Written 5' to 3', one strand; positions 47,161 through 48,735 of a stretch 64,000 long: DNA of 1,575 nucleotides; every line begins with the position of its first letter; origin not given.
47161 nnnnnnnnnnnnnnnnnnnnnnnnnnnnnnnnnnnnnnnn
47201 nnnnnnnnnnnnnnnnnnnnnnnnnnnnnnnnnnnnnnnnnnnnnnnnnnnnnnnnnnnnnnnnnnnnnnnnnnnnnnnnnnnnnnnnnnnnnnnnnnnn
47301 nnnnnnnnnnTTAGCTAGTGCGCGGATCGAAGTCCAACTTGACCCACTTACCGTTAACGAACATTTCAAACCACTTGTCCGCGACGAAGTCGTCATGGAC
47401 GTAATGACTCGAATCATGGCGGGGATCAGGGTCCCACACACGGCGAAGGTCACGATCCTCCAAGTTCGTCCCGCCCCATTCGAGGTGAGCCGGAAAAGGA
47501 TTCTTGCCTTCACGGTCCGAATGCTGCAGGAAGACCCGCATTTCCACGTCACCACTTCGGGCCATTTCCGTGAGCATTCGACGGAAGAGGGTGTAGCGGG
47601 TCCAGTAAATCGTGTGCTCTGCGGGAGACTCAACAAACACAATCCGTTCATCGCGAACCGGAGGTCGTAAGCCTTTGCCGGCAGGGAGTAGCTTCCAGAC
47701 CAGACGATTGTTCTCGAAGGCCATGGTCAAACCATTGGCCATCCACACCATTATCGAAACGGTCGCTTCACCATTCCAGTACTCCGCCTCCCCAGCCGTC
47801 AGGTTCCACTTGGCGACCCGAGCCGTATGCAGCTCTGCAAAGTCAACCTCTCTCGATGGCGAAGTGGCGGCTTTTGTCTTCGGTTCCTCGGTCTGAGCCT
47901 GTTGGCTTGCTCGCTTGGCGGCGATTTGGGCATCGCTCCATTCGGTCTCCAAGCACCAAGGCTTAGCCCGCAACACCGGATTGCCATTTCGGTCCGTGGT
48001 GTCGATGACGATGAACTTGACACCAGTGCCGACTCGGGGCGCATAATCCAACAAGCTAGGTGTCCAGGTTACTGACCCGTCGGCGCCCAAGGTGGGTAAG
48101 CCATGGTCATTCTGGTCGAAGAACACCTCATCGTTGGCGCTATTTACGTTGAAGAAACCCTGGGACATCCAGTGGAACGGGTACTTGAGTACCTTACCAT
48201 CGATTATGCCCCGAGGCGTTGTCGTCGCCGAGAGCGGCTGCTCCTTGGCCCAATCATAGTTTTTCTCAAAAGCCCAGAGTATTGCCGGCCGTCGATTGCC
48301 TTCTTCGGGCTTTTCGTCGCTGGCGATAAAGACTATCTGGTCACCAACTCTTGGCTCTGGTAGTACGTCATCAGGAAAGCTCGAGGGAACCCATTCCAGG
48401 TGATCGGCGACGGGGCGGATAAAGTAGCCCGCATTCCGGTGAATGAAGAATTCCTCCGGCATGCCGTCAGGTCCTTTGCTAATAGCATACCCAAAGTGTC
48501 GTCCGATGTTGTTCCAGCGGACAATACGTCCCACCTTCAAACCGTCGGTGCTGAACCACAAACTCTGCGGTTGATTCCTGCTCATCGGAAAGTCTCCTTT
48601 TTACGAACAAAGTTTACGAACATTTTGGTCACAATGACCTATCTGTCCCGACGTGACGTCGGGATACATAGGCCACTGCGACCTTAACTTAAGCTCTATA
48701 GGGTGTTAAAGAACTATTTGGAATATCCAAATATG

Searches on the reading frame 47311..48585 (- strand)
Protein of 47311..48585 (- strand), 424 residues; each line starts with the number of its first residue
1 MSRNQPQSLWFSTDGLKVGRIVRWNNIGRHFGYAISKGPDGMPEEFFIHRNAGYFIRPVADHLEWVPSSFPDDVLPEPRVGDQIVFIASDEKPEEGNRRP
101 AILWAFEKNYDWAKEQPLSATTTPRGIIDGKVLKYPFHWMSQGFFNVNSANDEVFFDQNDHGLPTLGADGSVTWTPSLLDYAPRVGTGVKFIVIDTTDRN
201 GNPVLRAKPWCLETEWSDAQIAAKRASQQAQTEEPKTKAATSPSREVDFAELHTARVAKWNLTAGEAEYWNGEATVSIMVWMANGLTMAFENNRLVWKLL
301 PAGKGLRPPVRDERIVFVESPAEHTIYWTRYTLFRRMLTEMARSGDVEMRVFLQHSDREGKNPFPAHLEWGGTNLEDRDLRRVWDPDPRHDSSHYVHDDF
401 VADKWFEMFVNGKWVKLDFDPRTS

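Call 9: search_protein_families(library=pfam, proteins=[window:47311-48585:-], max_evalue=0.01)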
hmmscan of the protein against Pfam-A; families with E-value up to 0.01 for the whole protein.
window:47311-48585:- (424 aa): 0 families

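Call 10: find_homologous_proteins(query=window:47311-48585:-)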
Query window:47311-48585:- (424 aa): 1 proteins with E <= 0.001 among 1686 candidates.
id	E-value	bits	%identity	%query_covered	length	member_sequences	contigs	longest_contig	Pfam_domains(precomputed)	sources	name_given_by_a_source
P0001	2.2e-298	1008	100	100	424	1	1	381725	-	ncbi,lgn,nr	ncbi:hypothetical protein M1116_02480 [Patescibacteria group bacterium]|nr:hypothetical protein [Pat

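Call 60: search_protein_families(library=pfam, proteins=[window:47311-48585:-], max_evalue=10)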
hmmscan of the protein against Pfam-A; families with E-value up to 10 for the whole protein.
window:47311-48585:- (424 aa): 1 family
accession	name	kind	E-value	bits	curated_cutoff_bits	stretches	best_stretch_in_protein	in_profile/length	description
PF02918.20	Pertussis_S2S3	-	0.093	13.1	27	1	319-359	46-84/109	Pertussis toxin, subunit 2 and 3, C-terminal domain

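Call 79: search_protein_representatives(protein=window:47311-48585:-)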
Query: 424 residues. Proteins with E-value up to 0.001 (for the whole library): 6; up to 1e-10: 2; up to 1e-30: 1. The best 6 are listed.
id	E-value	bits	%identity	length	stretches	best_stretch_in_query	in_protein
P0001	7.0e-299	1007.5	100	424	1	1-424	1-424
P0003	9.7e-19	84.2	39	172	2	287-422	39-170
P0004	1.2e-08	50.8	32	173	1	279-421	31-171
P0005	7.7e-07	44.9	37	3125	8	250-295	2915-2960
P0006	2.8e-05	39.8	34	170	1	299-422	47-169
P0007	1.1e-04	37.8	33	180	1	303-423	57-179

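Call 80: search_protein_families(library=pfam, proteins=[P0003, P0004, P0005, P0006, P0007], max_evalue=0.01)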
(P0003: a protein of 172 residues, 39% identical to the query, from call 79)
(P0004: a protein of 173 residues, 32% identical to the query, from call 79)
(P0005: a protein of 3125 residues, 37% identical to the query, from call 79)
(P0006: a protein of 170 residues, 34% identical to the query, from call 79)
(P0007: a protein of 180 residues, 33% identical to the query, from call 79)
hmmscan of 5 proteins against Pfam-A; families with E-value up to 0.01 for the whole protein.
P0003 (172 aa): 1 family
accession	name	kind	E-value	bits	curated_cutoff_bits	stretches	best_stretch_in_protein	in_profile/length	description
PF00313.28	CSD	-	3.5e-10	40.1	27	1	6-36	2-32/66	'Cold-shock' DNA-binding domain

P0004 (173 aa): 1 family
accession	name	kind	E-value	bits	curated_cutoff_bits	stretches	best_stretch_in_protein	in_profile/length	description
PF00313.28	CSD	-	1.2e-06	28.8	27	1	4-35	2-31/66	'Cold-shock' DNA-binding domain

P0005 (3125 aa): 12 families
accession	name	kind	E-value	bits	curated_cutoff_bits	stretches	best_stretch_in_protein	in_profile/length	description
PF05345.18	He_PIG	-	3.4e-298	963.8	24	33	219-296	11-95/96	Putative Ig domain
PF17963.7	Big_9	-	7.6e-99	325.2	23.6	6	1912-1969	31-89/89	Bacterial Ig domain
PF16569.11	GramPos_pilinBB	-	6.1e-61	204.9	30.5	0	336-386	21-70/116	Gram-positive pilin backbone subunit 2, Cna-B-like domain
PF19116.6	DUF5801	-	1.1e-34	120.1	27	0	1758-1782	112-136/137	Domain of unknown function (DUF5801)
PF10698.15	DUF2505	-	5e-32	111.6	26.9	0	2224-2326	30-124/158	Protein of unknown function (DUF2505)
PF06486.16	DUF1093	-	4.7e-23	82.1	26.3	0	2598-2618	31-51/81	Protein of unknown function (DUF1093)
PF16112.10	DUF4830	-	6.8e-19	68.5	23.5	0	85-113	49-77/84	Domain of unknown function (DUF4830)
PF17892.7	Cadherin_5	-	3.2e-14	53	26.5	0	1294-1320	72-98/98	Cadherin-like domain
PF16774.11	Dit_N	-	1.1e-10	42.3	25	0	2728-2757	95-124/129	Distal tail protein, N-terminal domain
PF08196.16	UL2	-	4.4e-10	39.8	25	0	104-125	6-25/59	UL2 protein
PF06632.17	XRCC4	-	5.8e-10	39.5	26.2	0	85-122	63-100/102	XRCC4 N-terminal domain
PF17973.7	bMG10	-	0.0056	17.3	26.2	0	2887-2917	25-55/131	Bacterial Alpha-2-macroglobulin MG10 domain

P0006 (170 aa): 1 family
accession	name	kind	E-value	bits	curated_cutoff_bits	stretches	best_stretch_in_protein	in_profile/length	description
PF00313.28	CSD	-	6.1e-07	29.7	27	1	4-34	2-32/66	'Cold-shock' DNA-binding domain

P0007 (180 aa): 1 family
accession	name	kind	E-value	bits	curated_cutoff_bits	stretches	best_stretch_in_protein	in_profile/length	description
PF00313.28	CSD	-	1.3e-06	28.6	27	1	3-31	2-31/66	'Cold-shock' DNA-binding domain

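Call 85: search_protein_families(library=phrogs, proteins=[window:47311-48585:-], max_evalue=0.001)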
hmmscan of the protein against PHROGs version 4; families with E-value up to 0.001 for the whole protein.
window:47311-48585:- (424 aa): 0 families

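Call 102: predict_structure(alignment_id=A5)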
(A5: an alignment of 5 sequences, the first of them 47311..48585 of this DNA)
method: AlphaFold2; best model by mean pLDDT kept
length: 424 residues; sequences in the alignment: 5
mean_pLDDT: 59.6   pTM: 0.39
mean pLDDT of the five models: 59.6, 57.0, 52.7, 50.3, 49.4
residues with pLDDT >= 90: 23; 70-90: 128; 50-70: 125; < 50: 148
segments of 3 or more residues with pLDDT < 50: 1-14, 27-30, 69-74, 117-217, 227-242
pLDDT, mean of each block of 10 residues (from residue 1): 32 57 60 64 67 59 55 57 70 55 65 55 28 28 30 36 37 39 37 36 31 38 46 32 61 81 73 67 62 71 69 80 68 77 77 90 90 85 75 85 89 81 68
secondary structure, 60 per line:
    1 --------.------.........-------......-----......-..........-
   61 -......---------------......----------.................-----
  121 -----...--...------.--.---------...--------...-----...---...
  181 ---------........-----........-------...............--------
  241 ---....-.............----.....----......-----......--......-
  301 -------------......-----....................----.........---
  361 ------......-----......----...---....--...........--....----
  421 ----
elements in order: E16-24 E32-37 E43-48 E53-59 E62-67 E83-88 E99-106 H107-115 E126-128 E131-133 E153-155 E164-166 E172-174 E190-197 E203-210 H218-232 E244-247 E252-261 E266-270 E275-280 E286-291 E294-299 E314-319 E325-330 H331-344 E349-357 E367-372 H378-383 E394-397 E400-410 E413-416

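Call 104: fold_search(model_id=the predicted structure, library=pdb)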
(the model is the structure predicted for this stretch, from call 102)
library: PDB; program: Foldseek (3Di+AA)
matches with E <= 10: 807; with E <= 0.001: 0
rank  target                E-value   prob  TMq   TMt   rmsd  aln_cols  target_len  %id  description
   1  6y6e                  1.5e-03  0.95  0.14  0.25  24.2       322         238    9  drosophila Unr CSD456 (released 2020-07-29)
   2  9tvu_w                3.7e-03  0.87  0.16  0.18  34.9       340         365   10  Structure of the Chlamydomonas reinhardtii chlororibosome (released 2026-02-18)
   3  6zp4_G                5.5e-03  0.99  0.14  0.47   6.4       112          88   16  SARS-CoV-2 Nsp1 bound to a human 43S preinitiation ribosome complex - state 2 (released 2020-07-29)
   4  9h6y_j                6.9e-03  0.99  0.15  0.42   6.1       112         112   14  Late-stage 48S Initiation Complex (LS48S IC) guided by the trans-RNA (released 2025-12-10)
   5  4qmg_C                9.1e-03  0.38  0.13  0.17  22.7       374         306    9  The Structure of MTDH-SND1 Complex Reveals Novel Cancer-Promoting Interactions (released 2014-10-08)
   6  8pj3_q                1.0e-02  0.99  0.15  0.39   7.7       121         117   13  Structure of human 48S translation initiation complex upon transfer of initiator tRNA to eIF5B (48S-3) (released 2024-08-14)
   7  3u58_B                1.3e-02  0.44  0.11  0.20  21.0       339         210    7  Crystal Structure of the Tetrahymena telomerase processivity factor Teb1 AB (released 2011-12-28)
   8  6zxg_j                1.7e-02  0.98  0.14  0.40   5.9       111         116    8  Cryo-EM structure of a late human pre-40S ribosomal subunit - State H1 (released 2020-12-02)
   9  7syw_A                1.9e-02  0.96  0.13  0.40   5.9       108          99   14  Structure of the wt IRES eIF5B-containing 48S initiation complex, closed conformation. Structure 15(wt) (released 2022-07-13)
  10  6kab_C                2.2e-02  0.99  0.15  0.13   6.1       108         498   15  Crystal structure of plasmodium lysyl-tRNA synthetase in complex with a cladosporin derivative 2 (released 2020-04-08)
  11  4mno                  2.3e-02  0.97  0.13  0.41   5.2        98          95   14  Crystal structure of aIF1A from Pyrococcus abyssi (released 2014-09-17)
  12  3u58_C                2.5e-02  0.33  0.12  0.21  19.1       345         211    8  Crystal Structure of the Tetrahymena telomerase processivity factor Teb1 AB (released 2011-12-28)
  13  8xmb_G                2.6e-02  0.95  0.12  0.26   9.8        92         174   14  NTP-bound Pol IV transcription elongation complex (released 2024-07-24)
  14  6kcn_A                2.8e-02  0.99  0.15  0.13   5.8       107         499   14  Crystal structure of plasmodium lysyl-tRNA synthetase in complex with a cladosporin derivative 4 (released 2020-04-08)
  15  8txr_B                3.1e-02  0.98  0.14  0.19   7.4       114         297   12  E. coli ExoVII(H238A) (released 2024-01-31)
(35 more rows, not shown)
